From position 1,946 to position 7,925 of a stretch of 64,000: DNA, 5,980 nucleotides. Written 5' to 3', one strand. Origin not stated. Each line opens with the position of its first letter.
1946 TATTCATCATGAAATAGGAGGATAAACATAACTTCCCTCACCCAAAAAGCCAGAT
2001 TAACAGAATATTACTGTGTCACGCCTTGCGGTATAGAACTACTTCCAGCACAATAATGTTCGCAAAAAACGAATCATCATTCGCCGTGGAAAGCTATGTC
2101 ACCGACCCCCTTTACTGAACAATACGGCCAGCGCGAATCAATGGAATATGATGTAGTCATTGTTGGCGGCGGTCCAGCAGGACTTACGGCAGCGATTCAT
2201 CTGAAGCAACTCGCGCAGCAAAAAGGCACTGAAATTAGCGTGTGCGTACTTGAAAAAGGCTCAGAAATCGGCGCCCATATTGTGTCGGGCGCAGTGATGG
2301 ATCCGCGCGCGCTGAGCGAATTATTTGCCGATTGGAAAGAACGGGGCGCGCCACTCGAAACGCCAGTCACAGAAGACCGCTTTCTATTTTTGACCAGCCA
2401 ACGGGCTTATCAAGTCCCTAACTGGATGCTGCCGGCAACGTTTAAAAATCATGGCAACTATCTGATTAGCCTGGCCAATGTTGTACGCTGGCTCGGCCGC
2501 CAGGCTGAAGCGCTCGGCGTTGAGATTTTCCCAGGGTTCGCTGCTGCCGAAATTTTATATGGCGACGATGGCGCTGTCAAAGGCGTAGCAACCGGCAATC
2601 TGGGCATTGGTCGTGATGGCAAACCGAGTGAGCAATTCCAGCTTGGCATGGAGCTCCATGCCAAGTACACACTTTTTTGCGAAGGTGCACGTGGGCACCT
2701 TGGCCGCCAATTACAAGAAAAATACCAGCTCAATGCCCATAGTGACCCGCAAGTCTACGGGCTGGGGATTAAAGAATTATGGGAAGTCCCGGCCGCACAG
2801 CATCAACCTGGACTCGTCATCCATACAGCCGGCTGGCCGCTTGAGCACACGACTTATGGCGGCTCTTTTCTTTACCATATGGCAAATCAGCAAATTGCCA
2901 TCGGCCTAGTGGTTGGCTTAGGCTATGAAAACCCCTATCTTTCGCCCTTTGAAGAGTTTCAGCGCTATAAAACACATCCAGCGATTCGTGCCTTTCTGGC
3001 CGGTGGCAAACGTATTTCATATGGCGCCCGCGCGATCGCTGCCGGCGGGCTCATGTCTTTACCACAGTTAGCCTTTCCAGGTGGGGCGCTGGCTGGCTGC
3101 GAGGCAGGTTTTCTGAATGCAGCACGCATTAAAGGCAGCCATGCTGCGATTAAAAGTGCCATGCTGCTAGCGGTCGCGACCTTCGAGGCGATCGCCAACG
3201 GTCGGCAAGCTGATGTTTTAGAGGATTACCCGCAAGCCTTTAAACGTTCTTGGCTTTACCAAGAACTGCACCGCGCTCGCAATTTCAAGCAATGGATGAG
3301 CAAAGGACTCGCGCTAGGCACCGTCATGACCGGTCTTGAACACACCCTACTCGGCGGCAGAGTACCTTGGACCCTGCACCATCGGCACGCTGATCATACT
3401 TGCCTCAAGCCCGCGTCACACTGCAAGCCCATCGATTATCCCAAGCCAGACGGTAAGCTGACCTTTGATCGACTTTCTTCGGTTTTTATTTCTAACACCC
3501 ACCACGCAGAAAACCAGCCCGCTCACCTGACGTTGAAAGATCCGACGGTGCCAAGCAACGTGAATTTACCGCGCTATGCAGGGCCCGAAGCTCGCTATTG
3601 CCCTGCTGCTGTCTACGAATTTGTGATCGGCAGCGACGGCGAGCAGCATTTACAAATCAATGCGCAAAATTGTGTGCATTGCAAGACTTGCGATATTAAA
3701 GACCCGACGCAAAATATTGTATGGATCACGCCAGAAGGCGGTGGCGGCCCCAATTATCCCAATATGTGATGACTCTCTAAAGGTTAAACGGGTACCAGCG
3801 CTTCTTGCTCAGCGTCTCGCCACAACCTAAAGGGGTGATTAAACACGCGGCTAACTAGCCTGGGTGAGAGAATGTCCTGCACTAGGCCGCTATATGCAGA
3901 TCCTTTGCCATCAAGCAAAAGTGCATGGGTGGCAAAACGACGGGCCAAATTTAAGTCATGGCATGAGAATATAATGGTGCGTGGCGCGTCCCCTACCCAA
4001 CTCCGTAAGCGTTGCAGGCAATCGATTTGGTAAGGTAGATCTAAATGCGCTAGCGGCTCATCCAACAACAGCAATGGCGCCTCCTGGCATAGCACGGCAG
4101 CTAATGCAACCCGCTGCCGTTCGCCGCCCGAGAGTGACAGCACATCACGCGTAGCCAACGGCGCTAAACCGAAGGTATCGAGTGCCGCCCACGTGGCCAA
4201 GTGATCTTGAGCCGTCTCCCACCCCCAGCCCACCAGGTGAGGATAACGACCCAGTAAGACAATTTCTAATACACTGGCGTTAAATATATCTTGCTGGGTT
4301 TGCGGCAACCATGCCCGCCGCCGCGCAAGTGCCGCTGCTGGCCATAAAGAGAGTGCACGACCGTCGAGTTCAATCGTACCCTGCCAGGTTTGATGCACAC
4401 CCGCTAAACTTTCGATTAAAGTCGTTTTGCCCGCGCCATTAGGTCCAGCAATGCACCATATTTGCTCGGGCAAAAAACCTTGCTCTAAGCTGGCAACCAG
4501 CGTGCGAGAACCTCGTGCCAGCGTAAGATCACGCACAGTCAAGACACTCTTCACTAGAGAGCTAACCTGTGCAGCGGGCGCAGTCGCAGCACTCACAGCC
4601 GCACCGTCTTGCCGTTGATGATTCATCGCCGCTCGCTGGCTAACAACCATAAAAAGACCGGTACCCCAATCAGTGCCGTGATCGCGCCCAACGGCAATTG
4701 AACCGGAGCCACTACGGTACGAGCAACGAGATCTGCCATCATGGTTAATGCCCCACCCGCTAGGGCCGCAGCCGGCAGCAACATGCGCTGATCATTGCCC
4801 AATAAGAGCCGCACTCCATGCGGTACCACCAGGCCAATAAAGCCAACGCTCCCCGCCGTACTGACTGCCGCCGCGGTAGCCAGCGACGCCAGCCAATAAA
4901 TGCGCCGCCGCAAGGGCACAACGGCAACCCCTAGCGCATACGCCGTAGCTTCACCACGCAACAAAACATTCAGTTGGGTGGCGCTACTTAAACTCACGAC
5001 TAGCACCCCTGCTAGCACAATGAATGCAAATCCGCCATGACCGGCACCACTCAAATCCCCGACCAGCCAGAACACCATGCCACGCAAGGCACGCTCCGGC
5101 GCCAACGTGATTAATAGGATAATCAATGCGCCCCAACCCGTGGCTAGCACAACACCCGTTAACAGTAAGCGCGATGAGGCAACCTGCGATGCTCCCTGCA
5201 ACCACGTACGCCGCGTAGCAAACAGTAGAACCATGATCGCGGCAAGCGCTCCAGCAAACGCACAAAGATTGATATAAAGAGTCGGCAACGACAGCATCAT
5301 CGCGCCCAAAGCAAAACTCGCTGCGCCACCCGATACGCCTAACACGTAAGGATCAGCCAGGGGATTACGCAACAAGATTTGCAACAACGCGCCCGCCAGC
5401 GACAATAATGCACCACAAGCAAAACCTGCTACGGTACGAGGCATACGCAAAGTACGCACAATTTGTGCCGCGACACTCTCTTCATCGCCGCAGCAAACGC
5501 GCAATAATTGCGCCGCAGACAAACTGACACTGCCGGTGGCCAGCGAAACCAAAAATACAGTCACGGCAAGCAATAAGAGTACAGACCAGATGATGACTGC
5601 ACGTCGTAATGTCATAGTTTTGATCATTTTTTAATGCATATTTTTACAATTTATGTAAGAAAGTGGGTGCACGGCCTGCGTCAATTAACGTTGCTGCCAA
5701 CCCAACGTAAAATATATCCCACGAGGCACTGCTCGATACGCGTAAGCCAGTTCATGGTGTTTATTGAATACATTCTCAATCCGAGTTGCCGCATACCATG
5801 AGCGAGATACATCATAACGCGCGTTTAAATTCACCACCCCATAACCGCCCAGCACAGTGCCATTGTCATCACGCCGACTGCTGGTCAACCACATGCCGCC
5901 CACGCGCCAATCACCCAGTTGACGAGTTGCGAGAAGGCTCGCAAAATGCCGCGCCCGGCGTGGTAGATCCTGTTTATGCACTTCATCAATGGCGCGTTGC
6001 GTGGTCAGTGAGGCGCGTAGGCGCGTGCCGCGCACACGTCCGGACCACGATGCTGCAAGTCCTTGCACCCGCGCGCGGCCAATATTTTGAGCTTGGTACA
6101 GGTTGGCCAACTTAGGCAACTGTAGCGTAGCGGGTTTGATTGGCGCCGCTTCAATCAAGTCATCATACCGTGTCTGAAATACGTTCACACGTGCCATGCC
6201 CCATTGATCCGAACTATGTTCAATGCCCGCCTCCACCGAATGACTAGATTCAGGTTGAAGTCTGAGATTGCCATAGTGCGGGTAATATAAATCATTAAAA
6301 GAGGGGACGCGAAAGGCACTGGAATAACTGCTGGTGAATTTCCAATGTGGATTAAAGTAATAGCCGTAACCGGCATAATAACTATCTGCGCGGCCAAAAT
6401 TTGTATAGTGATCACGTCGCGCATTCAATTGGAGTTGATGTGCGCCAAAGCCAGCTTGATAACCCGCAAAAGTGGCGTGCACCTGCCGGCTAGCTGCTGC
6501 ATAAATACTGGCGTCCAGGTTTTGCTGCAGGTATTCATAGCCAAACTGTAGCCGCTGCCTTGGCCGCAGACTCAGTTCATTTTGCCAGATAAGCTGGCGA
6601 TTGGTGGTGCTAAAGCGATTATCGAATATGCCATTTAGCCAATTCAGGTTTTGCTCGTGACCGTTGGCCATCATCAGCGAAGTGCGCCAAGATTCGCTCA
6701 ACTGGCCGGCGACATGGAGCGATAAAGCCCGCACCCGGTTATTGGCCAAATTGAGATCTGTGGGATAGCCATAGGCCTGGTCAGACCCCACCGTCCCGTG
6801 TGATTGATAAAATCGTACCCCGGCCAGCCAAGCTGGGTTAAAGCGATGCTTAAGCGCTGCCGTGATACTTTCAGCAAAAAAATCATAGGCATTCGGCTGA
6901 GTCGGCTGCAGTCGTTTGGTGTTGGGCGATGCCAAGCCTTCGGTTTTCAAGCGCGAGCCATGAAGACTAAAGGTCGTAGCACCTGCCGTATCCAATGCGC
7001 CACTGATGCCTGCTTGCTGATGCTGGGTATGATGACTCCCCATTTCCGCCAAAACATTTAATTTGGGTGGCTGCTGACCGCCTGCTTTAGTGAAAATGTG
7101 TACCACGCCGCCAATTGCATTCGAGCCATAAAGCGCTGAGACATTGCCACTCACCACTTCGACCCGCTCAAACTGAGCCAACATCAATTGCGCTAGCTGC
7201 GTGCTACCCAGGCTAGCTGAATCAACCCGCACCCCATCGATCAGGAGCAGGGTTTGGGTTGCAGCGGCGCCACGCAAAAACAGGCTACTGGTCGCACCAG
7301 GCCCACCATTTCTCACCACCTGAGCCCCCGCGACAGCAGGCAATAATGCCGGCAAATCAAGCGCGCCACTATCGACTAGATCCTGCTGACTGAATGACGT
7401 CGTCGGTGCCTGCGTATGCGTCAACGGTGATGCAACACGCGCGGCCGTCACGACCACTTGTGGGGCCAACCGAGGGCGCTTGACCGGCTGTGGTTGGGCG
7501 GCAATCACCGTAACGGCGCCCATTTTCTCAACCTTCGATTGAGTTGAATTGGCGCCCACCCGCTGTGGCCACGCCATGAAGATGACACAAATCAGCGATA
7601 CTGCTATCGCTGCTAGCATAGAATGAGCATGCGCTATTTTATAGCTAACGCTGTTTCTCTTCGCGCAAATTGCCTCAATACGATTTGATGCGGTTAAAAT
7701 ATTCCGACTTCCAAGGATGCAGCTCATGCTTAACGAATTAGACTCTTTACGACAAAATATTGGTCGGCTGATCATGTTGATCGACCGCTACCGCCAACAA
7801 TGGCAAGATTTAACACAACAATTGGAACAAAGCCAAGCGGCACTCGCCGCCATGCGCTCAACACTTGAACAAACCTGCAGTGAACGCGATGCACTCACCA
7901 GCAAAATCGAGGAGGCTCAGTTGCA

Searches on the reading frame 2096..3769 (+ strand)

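Call 9: search_protein_families(library=pfam, proteins=[window:2096-3769:+], max_evalue=0.01)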
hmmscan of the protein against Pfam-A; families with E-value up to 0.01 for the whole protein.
window:2096-3769:+ (557 aa): 15 families
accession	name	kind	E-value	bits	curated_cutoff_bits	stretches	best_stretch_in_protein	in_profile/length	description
PF05187.19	Fer4_ETF_QO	-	4.1e-49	165.5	24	1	453-554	1-103/104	Electron transfer flavoprotein-ubiquinone oxidoreductase, 4Fe-4S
PF21162.3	ETFQO_UQ-bd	-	2e-43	147.3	27.7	1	221-314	1-96/96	ETF-QO, ubiquinone-binding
PF01266.30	DAO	-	1.3e-09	38.5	27.9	1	19-61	1-37/353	FAD dependent oxidoreductase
PF00890.30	FAD_binding_2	-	9.3e-09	35.4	20.4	1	19-63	1-39/414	FAD binding domain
PF13450.12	NAD_binding_8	-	6.9e-07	29.9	21.9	1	22-66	1-39/68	NAD(P)-binding Rossmann-like domain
PF01946.23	Thi4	-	9.4e-06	25.5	26.2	1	14-66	14-61/235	Thi4 family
PF01494.25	FAD_binding_3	-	1.5e-05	24.9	22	1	17-210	1-171/349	FAD binding domain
PF07992.20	Pyr_redox_2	-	2.9e-05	24.1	26.1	1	18-50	1-29/291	Pyridine nucleotide-disulphide oxidoreductase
PF04820.20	Trp_halogenase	-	4.4e-05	22.9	21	1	19-53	1-35/458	Tryptophan halogenase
PF03486.20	HI0933_like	-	0.00017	21.6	50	1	19-63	2-40/244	HI0933-like protein Rossmann domain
PF13738.12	Pyr_redox_3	-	0.00024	20.9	30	1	21-62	1-36/305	Pyridine nucleotide-disulphide oxidoreductase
PF12831.13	FAD_oxidored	-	0.00042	20.2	27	1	19-68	1-44/416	FAD dependent oxidoreductase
PF05834.18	Lycopene_cycl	-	0.00089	18.9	23.4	1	19-58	1-36/380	Lycopene cyclase protein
PF00070.33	Pyr_redox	-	0.0017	19.3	22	0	20-42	2-24/82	Pyridine nucleotide-disulphide oxidoreductase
PF13454.12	NAD_binding_9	-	0.0022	18.4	21.8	1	21-63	1-40/155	FAD-NAD(P)-binding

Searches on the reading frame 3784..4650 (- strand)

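Call 9: search_protein_families(library=pfam, proteins=[window:3784-4650:-], max_evalue=0.01)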
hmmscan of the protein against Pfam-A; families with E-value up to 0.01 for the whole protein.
window:3784-4650:- (288 aa): 5 families
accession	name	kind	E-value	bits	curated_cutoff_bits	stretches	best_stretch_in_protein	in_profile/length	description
PF00005.33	ABC_tran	-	5.8e-26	92.2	25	1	61-201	10-137/137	ABC transporter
PF13304.12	AAA_21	-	1.4e-07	32.3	27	1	66-89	3-26/304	AAA domain, putative AbiEii toxin, Type IV TA system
PF02463.25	SMC_N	-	1.7e-06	28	40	0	172-216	136-184/220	RecF/RecN/SMC N terminal domain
PF13476.12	AAA_23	-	0.00019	22.6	27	1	63-83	20-40/201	AAA domain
PF03193.22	RsgA_GTPase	-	0.0073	16.6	30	0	59-93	103-137/174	RsgA GTPase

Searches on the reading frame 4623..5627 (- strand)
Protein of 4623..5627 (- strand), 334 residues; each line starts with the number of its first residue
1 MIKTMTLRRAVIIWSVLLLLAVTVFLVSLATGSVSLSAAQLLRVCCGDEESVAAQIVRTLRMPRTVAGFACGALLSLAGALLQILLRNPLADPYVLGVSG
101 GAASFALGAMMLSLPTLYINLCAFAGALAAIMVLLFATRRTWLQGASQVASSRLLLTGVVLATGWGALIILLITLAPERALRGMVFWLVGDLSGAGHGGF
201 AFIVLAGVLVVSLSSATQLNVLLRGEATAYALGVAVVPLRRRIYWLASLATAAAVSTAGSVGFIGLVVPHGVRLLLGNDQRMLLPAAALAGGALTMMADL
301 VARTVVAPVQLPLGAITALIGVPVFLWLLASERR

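Call 9: search_protein_families(library=pfam, proteins=[window:4623-5627:-], max_evalue=0.01)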
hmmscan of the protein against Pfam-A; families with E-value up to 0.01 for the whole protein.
window:4623-5627:- (334 aa): 1 family
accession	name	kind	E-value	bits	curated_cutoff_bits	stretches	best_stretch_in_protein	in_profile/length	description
PF01032.23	FecCD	-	3.6e-74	250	26.5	1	21-330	2-310/311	FecCD transport family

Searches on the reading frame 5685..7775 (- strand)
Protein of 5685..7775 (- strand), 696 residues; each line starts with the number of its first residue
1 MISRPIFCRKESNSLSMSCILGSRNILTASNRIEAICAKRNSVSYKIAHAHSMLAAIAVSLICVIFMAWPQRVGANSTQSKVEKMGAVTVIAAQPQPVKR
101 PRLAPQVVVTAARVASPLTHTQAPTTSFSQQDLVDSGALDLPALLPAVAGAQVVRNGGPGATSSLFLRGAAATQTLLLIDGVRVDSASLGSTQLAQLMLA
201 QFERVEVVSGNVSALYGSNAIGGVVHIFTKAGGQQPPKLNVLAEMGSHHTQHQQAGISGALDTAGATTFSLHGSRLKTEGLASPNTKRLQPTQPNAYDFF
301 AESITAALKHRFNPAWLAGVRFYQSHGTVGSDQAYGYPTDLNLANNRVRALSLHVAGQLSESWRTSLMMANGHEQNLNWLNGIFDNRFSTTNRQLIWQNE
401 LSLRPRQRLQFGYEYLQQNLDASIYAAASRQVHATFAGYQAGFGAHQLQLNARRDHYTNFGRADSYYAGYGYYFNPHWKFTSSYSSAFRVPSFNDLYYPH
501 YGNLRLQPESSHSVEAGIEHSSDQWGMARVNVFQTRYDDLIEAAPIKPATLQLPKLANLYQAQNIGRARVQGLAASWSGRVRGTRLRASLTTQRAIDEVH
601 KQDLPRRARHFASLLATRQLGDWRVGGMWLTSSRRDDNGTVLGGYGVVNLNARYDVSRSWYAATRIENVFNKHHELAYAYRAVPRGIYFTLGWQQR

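Call 9: search_protein_families(library=pfam, proteins=[window:5685-7775:-], max_evalue=0.01)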
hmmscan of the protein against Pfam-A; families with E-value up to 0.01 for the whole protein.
window:5685-7775:- (696 aa): 2 families
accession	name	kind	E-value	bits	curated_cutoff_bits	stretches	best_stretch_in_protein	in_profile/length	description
PF00593.30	TonB_dep_Rec_b-barrel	-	1.2e-40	141.2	27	1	286-668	46-435/436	TonB dependent receptor-like, beta-barrel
PF07715.20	Plug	-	9.1e-22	78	23.9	1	120-224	4-107/107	TonB-dependent Receptor Plug Domain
